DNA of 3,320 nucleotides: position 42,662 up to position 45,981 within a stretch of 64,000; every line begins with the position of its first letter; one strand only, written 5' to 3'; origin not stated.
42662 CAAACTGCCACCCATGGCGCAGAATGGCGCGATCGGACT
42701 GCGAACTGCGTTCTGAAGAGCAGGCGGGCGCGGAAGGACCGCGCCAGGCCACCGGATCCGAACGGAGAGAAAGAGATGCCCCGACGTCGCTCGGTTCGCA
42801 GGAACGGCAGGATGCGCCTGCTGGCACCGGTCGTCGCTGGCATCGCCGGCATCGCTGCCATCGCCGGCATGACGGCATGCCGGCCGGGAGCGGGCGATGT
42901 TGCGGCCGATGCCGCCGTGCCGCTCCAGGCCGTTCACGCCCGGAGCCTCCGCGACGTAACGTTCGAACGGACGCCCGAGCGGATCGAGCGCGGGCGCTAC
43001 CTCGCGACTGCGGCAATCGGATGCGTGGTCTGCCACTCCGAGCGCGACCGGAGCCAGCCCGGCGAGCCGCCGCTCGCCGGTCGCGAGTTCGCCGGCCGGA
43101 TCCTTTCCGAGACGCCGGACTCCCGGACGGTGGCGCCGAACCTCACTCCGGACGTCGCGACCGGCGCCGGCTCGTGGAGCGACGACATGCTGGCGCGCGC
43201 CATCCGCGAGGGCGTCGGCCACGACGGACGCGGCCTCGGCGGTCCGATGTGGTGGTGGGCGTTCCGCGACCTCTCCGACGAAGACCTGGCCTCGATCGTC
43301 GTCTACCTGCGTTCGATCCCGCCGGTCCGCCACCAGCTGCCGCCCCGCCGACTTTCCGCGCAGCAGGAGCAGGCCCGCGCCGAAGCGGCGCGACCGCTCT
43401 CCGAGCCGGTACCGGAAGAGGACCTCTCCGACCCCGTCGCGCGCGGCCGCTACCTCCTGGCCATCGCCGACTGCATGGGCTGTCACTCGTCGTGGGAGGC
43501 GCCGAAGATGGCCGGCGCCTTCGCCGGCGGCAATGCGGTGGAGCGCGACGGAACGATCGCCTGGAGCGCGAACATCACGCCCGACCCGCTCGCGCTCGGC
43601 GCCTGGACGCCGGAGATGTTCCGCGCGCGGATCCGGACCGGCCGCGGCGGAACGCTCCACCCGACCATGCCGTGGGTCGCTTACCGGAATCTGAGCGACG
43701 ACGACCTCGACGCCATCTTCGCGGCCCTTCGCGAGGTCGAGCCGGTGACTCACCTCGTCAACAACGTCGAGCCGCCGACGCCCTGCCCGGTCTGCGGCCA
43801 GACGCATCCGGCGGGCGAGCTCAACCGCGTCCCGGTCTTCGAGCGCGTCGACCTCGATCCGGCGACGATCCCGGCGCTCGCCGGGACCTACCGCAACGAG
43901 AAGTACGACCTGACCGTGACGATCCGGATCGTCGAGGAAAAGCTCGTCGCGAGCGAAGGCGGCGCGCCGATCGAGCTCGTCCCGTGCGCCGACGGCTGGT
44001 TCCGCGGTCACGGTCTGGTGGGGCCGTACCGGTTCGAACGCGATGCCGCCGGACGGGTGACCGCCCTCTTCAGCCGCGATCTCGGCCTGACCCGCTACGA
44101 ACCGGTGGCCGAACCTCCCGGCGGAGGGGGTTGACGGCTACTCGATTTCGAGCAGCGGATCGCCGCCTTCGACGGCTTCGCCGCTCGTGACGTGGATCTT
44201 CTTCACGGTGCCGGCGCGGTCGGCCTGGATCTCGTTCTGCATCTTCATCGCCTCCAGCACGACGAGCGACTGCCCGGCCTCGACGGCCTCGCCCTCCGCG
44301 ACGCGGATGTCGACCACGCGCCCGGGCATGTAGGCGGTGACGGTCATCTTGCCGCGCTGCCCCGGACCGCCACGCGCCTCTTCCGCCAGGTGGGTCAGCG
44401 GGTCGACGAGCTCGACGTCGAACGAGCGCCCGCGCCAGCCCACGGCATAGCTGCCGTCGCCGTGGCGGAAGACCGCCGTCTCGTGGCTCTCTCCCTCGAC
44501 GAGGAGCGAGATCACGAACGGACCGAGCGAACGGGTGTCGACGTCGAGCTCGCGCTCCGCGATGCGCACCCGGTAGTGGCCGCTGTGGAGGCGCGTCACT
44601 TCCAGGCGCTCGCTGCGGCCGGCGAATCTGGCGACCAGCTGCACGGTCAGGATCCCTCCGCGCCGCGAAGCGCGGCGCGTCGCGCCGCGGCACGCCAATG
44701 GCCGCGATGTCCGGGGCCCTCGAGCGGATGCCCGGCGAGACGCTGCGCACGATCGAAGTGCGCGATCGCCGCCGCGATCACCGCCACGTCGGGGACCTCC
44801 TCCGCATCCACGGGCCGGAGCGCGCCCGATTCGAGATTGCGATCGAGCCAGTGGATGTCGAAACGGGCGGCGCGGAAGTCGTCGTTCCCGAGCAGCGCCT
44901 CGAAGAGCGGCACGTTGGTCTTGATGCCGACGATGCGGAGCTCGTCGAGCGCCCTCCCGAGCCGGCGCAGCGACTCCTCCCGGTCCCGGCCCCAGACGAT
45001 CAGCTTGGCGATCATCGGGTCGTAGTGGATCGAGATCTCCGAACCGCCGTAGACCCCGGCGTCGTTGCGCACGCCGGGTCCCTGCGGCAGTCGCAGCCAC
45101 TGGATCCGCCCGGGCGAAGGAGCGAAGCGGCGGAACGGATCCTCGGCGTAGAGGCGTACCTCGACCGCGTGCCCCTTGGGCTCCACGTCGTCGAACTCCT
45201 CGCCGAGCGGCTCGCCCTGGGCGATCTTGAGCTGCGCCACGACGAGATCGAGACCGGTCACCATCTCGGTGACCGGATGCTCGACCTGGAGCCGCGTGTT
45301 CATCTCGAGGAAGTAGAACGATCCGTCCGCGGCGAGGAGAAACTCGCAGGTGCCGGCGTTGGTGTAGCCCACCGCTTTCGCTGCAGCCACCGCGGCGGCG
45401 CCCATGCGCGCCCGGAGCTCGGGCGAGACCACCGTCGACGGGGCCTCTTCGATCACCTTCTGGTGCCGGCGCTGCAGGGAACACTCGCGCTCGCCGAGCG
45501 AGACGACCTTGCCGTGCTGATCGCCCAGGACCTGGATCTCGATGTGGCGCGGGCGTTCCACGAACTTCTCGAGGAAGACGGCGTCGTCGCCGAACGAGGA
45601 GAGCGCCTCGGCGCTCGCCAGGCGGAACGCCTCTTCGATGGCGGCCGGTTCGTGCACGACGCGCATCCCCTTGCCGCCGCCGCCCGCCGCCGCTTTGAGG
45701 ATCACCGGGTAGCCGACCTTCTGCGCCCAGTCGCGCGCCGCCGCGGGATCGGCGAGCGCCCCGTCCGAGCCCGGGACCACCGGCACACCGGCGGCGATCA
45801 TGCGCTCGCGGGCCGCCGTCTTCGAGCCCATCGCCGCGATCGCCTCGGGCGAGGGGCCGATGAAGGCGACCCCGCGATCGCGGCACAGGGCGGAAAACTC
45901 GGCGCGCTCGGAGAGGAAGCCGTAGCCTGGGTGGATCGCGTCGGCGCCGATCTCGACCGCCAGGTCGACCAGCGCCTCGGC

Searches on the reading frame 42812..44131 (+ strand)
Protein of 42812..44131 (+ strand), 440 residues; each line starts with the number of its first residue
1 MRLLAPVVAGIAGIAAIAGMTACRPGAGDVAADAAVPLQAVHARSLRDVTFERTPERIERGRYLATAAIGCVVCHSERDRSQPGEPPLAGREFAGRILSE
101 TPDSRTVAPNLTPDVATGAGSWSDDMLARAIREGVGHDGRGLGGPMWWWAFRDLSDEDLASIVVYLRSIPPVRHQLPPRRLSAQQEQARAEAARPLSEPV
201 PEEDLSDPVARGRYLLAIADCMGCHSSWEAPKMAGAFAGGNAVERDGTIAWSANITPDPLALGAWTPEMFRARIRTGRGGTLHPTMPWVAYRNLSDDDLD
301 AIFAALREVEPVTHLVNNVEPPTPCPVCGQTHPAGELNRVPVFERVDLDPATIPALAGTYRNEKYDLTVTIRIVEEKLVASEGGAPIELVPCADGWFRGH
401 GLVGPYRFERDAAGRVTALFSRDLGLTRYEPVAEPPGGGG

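Call 55: search_protein_families(library=pfam, proteins=[window:42812-44131:+], max_evalue=0.001)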
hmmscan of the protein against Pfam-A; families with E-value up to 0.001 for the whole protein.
window:42812-44131:+ (440 aa): 2 families
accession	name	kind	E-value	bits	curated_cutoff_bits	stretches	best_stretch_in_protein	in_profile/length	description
PF13442.11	Cytochrome_CBB3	-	7.7e-11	42.6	27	1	209-304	3-66/68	Cytochrome C oxidase, cbb3-type, subunit III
PF00034.26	Cytochrom_C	-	5.4e-08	34.5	21.3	0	59-169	2-89/90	Cytochrome c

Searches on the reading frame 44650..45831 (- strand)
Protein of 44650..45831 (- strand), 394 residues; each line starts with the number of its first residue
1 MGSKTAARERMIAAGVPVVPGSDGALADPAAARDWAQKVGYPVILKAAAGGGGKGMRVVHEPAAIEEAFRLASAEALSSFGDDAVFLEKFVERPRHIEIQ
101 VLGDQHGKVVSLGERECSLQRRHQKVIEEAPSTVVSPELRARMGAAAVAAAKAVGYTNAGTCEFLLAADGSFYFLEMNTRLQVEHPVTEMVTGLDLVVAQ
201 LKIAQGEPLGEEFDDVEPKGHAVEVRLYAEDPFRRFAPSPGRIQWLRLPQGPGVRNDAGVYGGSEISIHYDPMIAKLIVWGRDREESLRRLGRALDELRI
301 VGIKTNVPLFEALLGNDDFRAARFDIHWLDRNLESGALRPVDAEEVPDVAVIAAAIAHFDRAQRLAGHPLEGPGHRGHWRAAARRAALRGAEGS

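Call 55: search_protein_families(library=pfam, proteins=[window:44650-45831:-], max_evalue=0.001)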
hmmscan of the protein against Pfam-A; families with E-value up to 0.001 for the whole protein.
window:44650-45831:- (394 aa): 4 families
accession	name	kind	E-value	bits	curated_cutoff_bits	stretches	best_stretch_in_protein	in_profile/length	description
PF02786.22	CPSase_L_D2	-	1.3e-76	257.3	19.8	1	4-211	2-210/211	Carbamoyl-phosphate synthase L chain, ATP binding domain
PF02785.25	Biotin_carb_C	-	8e-39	132.5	32.4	1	224-330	1-107/108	Biotin carboxylase C-terminal domain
PF07478.18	Dala_Dala_lig_C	-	2.6e-12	47.1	24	1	31-179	27-174/204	D-ala D-ala ligase C-terminus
PF02222.28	ATP-grasp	-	1e-07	32.2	27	1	26-180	16-162/179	ATP-grasp domain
